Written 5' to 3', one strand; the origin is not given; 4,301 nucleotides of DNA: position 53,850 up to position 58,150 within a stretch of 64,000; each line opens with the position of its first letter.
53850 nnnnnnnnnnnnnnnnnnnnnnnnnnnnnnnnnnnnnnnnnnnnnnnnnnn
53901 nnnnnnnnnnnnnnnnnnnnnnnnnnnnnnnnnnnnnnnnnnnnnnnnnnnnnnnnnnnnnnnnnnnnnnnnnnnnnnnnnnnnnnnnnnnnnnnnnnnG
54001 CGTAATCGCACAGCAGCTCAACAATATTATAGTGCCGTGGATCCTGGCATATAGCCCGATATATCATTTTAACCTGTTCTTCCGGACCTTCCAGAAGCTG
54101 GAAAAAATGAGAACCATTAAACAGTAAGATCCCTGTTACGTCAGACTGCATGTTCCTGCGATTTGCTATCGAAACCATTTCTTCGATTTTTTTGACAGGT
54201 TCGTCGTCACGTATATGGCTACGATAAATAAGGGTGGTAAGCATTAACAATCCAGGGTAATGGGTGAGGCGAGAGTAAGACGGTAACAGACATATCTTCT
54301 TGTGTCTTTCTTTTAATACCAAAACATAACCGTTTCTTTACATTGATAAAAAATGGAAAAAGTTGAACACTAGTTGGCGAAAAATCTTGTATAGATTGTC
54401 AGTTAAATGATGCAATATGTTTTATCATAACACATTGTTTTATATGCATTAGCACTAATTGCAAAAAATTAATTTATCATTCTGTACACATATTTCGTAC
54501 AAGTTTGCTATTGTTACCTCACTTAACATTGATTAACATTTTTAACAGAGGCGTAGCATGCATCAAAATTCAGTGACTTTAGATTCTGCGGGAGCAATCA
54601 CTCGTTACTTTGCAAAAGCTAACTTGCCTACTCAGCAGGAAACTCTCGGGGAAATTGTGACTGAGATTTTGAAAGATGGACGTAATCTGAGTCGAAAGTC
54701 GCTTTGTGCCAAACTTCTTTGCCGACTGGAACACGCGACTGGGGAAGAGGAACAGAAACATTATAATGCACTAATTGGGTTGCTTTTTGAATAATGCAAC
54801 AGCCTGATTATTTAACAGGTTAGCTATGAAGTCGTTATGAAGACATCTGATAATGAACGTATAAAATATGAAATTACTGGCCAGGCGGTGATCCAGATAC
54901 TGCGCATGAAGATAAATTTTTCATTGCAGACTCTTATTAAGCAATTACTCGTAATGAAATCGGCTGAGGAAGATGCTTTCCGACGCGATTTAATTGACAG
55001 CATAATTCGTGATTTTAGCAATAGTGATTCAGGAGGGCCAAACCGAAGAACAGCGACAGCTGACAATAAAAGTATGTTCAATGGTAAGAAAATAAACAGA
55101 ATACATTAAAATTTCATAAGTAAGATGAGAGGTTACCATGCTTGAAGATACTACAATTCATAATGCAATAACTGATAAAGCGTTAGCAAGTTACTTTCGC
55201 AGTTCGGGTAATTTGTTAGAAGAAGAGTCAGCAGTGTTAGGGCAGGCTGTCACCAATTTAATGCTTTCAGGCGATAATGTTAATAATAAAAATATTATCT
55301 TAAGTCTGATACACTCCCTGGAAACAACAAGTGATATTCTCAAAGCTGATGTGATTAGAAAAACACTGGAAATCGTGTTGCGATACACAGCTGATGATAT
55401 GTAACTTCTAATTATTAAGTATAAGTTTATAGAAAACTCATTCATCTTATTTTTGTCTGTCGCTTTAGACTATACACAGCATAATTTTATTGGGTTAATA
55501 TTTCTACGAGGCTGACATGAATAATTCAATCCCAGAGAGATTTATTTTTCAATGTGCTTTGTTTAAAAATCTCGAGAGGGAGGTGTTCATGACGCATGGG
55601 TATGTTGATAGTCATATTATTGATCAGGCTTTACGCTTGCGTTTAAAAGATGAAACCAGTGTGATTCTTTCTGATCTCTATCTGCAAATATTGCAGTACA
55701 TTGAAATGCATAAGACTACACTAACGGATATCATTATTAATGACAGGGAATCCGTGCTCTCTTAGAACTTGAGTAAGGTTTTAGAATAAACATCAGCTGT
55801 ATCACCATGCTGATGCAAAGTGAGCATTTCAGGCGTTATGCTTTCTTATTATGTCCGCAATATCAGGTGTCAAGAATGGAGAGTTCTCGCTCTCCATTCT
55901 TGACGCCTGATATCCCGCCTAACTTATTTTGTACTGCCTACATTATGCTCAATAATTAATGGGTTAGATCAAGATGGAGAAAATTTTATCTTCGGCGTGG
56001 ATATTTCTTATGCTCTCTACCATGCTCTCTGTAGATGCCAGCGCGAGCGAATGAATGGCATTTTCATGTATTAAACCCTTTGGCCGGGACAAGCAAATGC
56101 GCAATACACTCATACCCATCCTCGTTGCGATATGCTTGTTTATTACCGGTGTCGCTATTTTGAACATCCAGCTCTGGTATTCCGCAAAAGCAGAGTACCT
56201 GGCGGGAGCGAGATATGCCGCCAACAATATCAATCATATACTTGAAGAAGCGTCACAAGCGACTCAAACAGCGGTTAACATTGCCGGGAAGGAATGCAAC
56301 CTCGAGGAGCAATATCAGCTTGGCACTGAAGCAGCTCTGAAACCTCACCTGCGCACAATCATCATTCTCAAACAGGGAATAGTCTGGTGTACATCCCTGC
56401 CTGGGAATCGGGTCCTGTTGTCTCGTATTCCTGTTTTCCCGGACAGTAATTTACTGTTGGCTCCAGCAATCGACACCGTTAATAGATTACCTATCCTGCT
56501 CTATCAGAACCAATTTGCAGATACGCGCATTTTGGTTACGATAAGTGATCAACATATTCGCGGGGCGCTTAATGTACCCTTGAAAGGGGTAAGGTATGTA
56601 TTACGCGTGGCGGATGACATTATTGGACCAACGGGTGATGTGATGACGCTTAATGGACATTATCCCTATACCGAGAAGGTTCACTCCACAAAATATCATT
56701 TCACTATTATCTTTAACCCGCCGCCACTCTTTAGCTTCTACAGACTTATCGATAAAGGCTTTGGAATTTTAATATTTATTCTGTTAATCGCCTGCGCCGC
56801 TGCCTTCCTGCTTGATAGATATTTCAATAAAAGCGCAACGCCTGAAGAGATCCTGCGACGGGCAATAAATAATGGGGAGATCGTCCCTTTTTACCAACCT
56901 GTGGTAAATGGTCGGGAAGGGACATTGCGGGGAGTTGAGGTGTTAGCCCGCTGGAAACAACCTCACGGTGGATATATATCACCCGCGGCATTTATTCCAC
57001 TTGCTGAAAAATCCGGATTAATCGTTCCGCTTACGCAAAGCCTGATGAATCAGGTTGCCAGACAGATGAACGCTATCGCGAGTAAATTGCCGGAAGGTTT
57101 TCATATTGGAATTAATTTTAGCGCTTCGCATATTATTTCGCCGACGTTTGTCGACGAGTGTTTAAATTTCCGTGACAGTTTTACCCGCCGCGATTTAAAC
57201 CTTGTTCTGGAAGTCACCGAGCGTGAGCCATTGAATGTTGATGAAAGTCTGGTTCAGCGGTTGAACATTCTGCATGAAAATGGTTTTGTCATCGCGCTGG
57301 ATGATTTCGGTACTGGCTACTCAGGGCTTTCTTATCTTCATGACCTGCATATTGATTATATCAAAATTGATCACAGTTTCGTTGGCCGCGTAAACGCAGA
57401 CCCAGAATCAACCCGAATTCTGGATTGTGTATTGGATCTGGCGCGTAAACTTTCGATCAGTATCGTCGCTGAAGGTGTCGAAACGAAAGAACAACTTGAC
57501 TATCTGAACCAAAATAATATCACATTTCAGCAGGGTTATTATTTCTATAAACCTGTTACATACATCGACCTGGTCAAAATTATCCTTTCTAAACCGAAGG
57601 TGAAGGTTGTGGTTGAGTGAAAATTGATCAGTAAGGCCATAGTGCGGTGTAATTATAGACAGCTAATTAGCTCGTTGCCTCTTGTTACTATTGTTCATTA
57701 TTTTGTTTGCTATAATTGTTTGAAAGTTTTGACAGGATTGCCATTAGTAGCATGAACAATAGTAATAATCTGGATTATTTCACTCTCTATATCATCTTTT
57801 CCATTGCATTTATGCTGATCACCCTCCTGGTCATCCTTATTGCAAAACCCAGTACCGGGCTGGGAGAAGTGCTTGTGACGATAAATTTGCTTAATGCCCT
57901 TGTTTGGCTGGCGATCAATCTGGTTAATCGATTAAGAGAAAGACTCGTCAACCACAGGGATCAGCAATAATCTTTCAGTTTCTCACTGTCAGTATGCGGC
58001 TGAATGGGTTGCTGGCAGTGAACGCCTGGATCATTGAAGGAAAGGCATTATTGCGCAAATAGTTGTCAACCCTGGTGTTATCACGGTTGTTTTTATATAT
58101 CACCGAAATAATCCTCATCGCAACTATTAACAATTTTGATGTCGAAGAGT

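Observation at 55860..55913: Unusually long near-perfect hairpin between ymgC and pdeG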

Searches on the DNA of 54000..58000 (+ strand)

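Call 6: search_rna_families(source=window, start=54000, end=58000, threshold=evalue, max_evalue=10)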
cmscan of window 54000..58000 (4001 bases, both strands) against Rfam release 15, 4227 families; matches with E-value up to 10: 3.
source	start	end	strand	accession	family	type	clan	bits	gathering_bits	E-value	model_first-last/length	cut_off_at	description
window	55720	55821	+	RF01198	snoR69Y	Gene; snRNA; snoRNA; CD-box;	CL00051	20.7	45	2.9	1-99/99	no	Small nucleolar RNA snoR69Y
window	57684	57768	+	RF04273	MIR827_2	Gene; miRNA;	CL00143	20.7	67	4.9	1-89/89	no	MIR827_2 microRNA precursor family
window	57655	57722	-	RF01675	CrcZ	Gene; sRNA;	-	18.5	95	0.051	1-398/398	no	Pseudomonas sRNA CrcZ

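Call 7: search_dna_similar(query=window:55766-56054:+, collection=ecoli_genomes, mode=near, rows=spread, max_rows=30)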
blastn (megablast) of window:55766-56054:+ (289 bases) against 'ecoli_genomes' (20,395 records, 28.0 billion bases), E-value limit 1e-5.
Records with a match: 4972; places in all: 5018; records where one place covers at least 80% of the query: 4837.
Genomes with a match: 4970 of 5426; with a place that covers at least 80% of the query: 4836. Places per genome that has any: lowest 1, median 1, highest 2. On chromosomes: 5006 places; on plasmids: 12.
Best place of each record, by identity: >=99% 2969; 95-99% 266; 90-95% 666; 80-90% 1071.
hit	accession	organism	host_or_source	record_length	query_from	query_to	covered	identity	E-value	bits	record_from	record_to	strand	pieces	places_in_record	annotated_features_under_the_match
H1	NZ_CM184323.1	Escherichia coli strain ES9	Aquarana catesbeiana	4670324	1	289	100%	100.0%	2e-135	574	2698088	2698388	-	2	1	none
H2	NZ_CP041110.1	Escherichia coli strain ECCTRSRTH03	Swine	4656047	1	289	100%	100.0%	7e-149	534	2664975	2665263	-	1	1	none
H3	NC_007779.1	Escherichia coli str. K-12 substr. W3110 strain K-12 ...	-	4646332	1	289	100%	100.0%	7e-149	534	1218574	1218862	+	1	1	none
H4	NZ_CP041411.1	Escherichia coli strain STEC719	goat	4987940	1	289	100%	100.0%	7e-149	534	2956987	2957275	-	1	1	none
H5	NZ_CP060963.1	Escherichia coli strain EC7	Homo sapiens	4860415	1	289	100%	100.0%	7e-149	534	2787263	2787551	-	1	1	none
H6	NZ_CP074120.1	Escherichia coli strain EC16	ascites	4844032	1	289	100%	100.0%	7e-149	534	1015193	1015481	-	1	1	none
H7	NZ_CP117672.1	Escherichia coli strain KW21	water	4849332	1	289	100%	100.0%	7e-149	534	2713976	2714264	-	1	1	none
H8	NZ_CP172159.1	Escherichia coli strain GF54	chicken meat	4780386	1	289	100%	100.0%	7e-149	534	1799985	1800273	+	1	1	none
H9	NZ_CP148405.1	Escherichia coli strain Z1323CEC0018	Chicken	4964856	1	289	100%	100.0%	7e-149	534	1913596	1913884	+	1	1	none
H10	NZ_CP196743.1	Escherichia coli strain FXCREC004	Homo sapiens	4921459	1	289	100%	100.0%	7e-149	534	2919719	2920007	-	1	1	none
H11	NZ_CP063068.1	Escherichia coli strain I2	missing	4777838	1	289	100%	100.0%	7e-149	534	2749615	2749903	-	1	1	none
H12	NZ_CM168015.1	Escherichia coli strain PEC209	Sus scrofa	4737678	1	289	100%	100.0%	7e-149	534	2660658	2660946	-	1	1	none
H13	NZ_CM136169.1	Escherichia coli strain PRO_A-1412-6M-A_ESBL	Homo sapiens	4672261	1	289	100%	100.0%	7e-149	534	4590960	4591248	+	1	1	none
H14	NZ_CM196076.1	Escherichia coli strain LB19b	-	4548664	1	289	100%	100.0%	7e-149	534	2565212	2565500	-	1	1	none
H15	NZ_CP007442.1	Escherichia coli ACN001 strain ACN001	-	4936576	1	289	100%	99.7%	3e-147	529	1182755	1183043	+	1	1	none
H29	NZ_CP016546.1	Escherichia coli strain O177:H21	Homo sapiens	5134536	49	289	83%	100.0%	4e-122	446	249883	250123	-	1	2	none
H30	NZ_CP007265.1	Escherichia coli strain ST540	-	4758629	231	289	20%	100.0%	5e-21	110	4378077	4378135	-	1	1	none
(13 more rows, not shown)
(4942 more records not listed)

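Call 8: get_annotated_region(hit=H3, flank=3000)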
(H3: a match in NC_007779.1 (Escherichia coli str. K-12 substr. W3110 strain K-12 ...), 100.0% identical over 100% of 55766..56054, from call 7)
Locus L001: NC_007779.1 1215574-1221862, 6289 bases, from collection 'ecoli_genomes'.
description: Escherichia coli str. K-12 substr. W3110, complete sequence
organism: Escherichia coli str. K-12 substr. W3110 strain K-12 substr. W3110 (NCBI taxid 316407)
replicon: chromosome; assembly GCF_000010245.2
host: -; source: -; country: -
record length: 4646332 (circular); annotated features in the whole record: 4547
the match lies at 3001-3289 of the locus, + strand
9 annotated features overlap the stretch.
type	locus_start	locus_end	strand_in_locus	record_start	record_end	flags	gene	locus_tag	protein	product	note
CDS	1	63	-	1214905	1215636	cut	bluR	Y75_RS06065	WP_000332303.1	DNA-binding transcriptional repressor BluR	-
CDS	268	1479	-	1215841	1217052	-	bluF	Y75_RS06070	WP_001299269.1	blue light-responsive regulator BluF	-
CDS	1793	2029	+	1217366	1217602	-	ycgZ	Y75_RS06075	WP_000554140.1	regulatory protein YcgZ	-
CDS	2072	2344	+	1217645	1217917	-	ymgA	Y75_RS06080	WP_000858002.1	two-component-system connector protein YmgA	-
CDS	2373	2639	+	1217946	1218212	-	ariR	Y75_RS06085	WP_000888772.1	biofilm/acid-resistance regulator AriR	-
CDS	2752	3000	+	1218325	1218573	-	ymgC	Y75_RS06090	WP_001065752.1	protein YmgC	-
CDS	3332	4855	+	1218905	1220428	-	pdeG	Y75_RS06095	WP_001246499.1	EAL domain-containing protein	-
CDS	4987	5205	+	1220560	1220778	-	ymgF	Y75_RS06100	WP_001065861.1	cell division-associated protein YmgF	-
CDS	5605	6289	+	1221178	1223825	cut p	ycgH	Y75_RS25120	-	autotransporter YcgH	frameshifted; internal stop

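Call 9: search_dna_similar(query=window:55855-55918:+, collection=ecoli_genomes, mode=distant, rows=spread, max_rows=40, max_evalue=1)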
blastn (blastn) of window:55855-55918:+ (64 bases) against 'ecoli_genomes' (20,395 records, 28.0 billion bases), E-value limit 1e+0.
Records with a match: 4956; places in all: 9881; records where one place covers at least 80% of the query: 4919.
Genomes with a match: 4954 of 5426; with a place that covers at least 80% of the query: 4917. Places per genome that has any: lowest 1, median 2, highest 4. On chromosomes: 9857 places; on plasmids: 24.
Best place of each record, by identity: >=99% 2890; 95-99% 337; 90-95% 40; 80-90% 1670; 60-80% 19.
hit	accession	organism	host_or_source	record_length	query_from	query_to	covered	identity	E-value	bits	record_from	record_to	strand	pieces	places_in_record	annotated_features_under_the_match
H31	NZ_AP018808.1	Escherichia coli strain E2865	Bos taurus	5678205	1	64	100%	100.0%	7e-24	116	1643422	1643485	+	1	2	none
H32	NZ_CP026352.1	Escherichia coli strain 4FA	not applicable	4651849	1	64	100%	100.0%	7e-24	116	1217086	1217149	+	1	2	none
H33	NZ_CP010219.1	Escherichia coli strain M18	mouse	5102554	1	64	100%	100.0%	7e-24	116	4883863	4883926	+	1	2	none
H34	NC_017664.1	Escherichia coli W strain W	-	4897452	1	64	100%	100.0%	7e-24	116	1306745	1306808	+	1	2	none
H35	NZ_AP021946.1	Escherichia coli strain WP2-S18-ESBL-08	-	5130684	1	64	100%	100.0%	7e-24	116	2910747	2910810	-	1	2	none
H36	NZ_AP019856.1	Escherichia coli O8:H8 strain 16F5M1D1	Homo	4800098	1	64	100%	100.0%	7e-24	116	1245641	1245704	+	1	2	none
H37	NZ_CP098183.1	Escherichia coli strain Z0117EC0133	Canis lupus familiaris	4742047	1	64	100%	100.0%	7e-24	116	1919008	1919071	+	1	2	none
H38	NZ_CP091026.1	Escherichia coli strain STEC383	pig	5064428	1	64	100%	100.0%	7e-24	116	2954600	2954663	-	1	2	none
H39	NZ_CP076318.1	Escherichia coli strain Survcare045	Homo sapiens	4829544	1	64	100%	100.0%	7e-24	116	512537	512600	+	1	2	none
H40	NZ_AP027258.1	Escherichia coli strain JNE151685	Homo sapiens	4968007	1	64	100%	100.0%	7e-24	116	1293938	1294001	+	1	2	none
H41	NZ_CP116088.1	Escherichia coli strain DETEC-S565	ICU staff rectal swab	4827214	1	64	100%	100.0%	7e-24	116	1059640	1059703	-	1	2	none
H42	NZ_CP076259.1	Escherichia coli strain WY517-2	Homo sapiens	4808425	1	64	100%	100.0%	7e-24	116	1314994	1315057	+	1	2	none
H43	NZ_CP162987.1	Escherichia coli strain W284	Homo sapiens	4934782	1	64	100%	100.0%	7e-24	116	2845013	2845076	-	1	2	none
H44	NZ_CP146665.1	Escherichia coli strain MS 115-1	Homo sapiens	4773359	1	64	100%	100.0%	7e-24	116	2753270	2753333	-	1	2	none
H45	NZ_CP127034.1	Escherichia coli strain TW10690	Homo sapiens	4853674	1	64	100%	100.0%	7e-24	116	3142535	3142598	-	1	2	none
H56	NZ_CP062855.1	Escherichia coli O20:H12 strain Res13-Lact-PEB17-18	Sus scrofa domesticus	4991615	1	62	97%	95.2%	2e-18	100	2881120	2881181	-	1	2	none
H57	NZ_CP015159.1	Escherichia coli strain Eco889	-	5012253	1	64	100%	83.8%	7e-11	73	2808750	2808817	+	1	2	none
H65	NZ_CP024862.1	Escherichia coli strain AR_0015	missing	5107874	1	62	97%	84.8%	7e-11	74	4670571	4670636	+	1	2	none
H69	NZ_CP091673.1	Escherichia coli strain KKo009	river water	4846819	1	62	97%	83.3%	9e-10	70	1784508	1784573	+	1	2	none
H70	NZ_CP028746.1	Escherichia coli strain A29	Hydrochoerus hydrochaeris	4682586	26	64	61%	100.0%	2e-10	72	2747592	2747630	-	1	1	none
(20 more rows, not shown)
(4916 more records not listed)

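Call 10: get_annotated_region(hit=H57, flank=400)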
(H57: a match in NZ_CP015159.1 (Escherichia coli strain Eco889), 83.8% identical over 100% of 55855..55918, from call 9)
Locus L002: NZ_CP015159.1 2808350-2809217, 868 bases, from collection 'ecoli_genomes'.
description: Escherichia coli strain Eco889 chromosome, complete genome
organism: Escherichia coli strain Eco889 (NCBI taxid 562)
replicon: chromosome; assembly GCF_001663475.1
host: -; source: -; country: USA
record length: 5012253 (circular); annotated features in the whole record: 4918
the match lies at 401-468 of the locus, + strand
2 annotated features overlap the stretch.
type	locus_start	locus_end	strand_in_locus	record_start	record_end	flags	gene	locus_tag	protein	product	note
CDS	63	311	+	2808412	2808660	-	ymgC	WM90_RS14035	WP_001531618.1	protein YmgC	-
CDS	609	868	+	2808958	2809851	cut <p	-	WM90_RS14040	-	cyclic diguanylate phosphodiesterase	incomplete; partial in the middle of a contig; missing N-terminus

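Call 11: get_annotated_region(hit=H65, flank=400)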
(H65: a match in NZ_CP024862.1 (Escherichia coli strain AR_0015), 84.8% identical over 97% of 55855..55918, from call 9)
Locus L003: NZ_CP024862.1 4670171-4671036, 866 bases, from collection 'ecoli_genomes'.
description: Escherichia coli strain AR_0015 chromosome, complete genome
organism: Escherichia coli strain AR_0015 (NCBI taxid 562)
replicon: chromosome; assembly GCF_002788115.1
host: missing; source: missing; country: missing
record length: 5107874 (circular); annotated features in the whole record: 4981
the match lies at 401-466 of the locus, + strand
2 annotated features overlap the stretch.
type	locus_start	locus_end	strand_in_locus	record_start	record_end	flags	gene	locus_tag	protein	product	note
CDS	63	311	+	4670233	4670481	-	ymgC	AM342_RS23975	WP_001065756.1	protein YmgC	-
CDS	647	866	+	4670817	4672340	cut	pdeG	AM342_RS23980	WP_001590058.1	EAL domain-containing protein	-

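Call 12: get_annotated_region(hit=H69, flank=400)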
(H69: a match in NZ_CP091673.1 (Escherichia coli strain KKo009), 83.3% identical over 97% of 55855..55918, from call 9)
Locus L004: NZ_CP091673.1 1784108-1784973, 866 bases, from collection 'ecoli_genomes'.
description: Escherichia coli strain KKo009 chromosome, complete genome
organism: Escherichia coli strain KKo009 (NCBI taxid 562)
replicon: chromosome; assembly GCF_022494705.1
host: -; source: river water; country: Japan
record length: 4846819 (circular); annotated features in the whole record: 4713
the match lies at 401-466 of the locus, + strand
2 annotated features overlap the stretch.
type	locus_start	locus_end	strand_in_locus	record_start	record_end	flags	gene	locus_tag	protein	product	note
CDS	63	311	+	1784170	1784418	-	ymgC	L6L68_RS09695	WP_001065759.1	protein YmgC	-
CDS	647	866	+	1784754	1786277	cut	pdeG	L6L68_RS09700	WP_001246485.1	EAL domain-containing protein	-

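Call 13: get_annotated_region(hit=H70, flank=400)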
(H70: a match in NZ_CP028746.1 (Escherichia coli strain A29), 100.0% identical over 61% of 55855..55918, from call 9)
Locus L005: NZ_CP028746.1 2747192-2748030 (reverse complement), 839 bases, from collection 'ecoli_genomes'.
description: Escherichia coli strain A29 chromosome, complete genome
organism: Escherichia coli strain A29 (NCBI taxid 562)
replicon: chromosome; assembly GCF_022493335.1
host: Hydrochoerus hydrochaeris; source: feces; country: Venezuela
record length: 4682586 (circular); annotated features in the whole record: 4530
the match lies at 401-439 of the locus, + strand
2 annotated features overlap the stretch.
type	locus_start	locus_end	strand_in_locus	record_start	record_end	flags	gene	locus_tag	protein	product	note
CDS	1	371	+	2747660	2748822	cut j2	-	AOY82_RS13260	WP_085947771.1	IS3-like element IS3 family transposase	programmed frameshift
CDS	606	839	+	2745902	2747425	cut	pdeG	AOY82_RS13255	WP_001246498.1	EAL domain-containing protein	-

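Call 14: get_annotated_region(hit=H56, flank=400)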
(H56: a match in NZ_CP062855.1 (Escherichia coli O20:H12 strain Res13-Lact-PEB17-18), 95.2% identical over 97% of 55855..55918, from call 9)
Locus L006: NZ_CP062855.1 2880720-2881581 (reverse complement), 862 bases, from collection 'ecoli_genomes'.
description: Escherichia coli O20:H12 strain Res13-Lact-PEB17-18 chromosome, complete genome
organism: Escherichia coli O20:H12 strain Res13-Lact-PEB17-18 (NCBI taxid 2778656)
replicon: chromosome; assembly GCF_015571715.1
host: Sus scrofa domesticus; source: feces; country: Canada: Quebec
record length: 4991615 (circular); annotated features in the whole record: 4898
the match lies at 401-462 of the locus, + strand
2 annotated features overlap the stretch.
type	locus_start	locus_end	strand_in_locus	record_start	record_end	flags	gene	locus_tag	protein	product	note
CDS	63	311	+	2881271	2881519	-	ymgC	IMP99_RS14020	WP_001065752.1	protein YmgC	-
CDS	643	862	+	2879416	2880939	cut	pdeG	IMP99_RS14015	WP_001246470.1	EAL domain-containing protein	-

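Call 15: get_annotated_region(hit=H1, flank=400)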
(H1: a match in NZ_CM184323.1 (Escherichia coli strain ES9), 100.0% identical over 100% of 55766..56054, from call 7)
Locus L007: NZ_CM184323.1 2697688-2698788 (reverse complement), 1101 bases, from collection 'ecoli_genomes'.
description: Escherichia coli strain ES9 chromosome, whole genome shotgun sequence
organism: Escherichia coli strain ES9 (NCBI taxid 562)
replicon: chromosome; assembly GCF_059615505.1
host: Aquarana catesbeiana; source: frog farm sediment; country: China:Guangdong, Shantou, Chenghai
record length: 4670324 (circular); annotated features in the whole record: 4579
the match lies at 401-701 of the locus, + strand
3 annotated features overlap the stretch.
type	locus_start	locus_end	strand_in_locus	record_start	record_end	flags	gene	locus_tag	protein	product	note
CDS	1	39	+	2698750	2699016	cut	ariR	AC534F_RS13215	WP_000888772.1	biofilm/acid-resistance regulator AriR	-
CDS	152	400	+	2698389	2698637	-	ymgC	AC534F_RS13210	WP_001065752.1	protein YmgC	-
CDS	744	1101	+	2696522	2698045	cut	pdeG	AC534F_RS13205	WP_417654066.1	cyclic di-3',5'-guanosine monophosphate phosphodiesterase PdeG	-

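Call 25: search_dna_similar(query=window:55855-55918:+, collection=plasmids, mode=distant, max_evalue=10, max_rows=20)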
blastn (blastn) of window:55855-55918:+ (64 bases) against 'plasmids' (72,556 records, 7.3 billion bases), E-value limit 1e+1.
Records with a match: 15; places in all: 29; records where one place covers at least 80% of the query: 14.
Best place of each record, by identity: >=99% 6; 80-90% 9.
By first word of the organism name: Escherichia 14; Phyllobacterium 1.
By predicted mobility (MOB-suite, as given by PLSDB): non-mobilizable 15.
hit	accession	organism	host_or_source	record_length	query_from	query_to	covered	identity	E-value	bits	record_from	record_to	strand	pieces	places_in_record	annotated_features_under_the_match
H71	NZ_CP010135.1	Escherichia coli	dog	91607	1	64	100%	100.0%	2e-24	116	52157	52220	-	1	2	none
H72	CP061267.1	Escherichia coli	Sheep,cell culture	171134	1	64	100%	100.0%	2e-24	116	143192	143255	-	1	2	none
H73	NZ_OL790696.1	Escherichia coli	-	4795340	1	64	100%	100.0%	2e-24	116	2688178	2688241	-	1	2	none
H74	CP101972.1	Escherichia coli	Microbe organism,goat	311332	1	64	100%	100.0%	2e-24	116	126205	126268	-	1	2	none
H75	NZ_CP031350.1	Escherichia coli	Cattle,whole organism,feces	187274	1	64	100%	100.0%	2e-24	116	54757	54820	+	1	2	none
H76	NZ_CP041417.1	Escherichia coli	goat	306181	1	64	100%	100.0%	2e-24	116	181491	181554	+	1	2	none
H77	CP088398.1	Escherichia coli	Homo sapiens,blood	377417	1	64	100%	83.8%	2e-11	73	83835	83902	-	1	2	none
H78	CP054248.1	Escherichia coli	Homo sapiens,bone infection of foot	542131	1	64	100%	83.8%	2e-11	73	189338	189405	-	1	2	none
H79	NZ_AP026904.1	Escherichia coli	Canis lupus familiaris,cell ...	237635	1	64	100%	83.8%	2e-11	73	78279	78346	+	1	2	none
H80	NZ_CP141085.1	Escherichia coli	Homo sapiens,Infected Human Urine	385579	1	64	100%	83.8%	2e-11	73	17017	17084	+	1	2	none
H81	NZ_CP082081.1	Escherichia coli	Homo sapiens,blood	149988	1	64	100%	83.8%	2e-11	73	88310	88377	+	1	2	none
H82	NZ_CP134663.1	Escherichia coli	Larus michahellis,bacteria,cloaca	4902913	1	64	100%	83.8%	2e-11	73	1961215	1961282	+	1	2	none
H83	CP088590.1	Escherichia coli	Homo sapiens,blood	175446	1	62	97%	84.8%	2e-11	74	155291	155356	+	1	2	none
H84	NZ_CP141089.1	Escherichia coli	Homo sapiens,Infected Human Urine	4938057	1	62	97%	84.8%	2e-11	74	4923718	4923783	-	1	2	none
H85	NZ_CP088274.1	Phyllobacterium sp. T1293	Melilotus albus,Cell culture,root nodule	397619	3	29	42%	88.9%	5e+0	37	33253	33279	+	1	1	LysR family transcriptional regulator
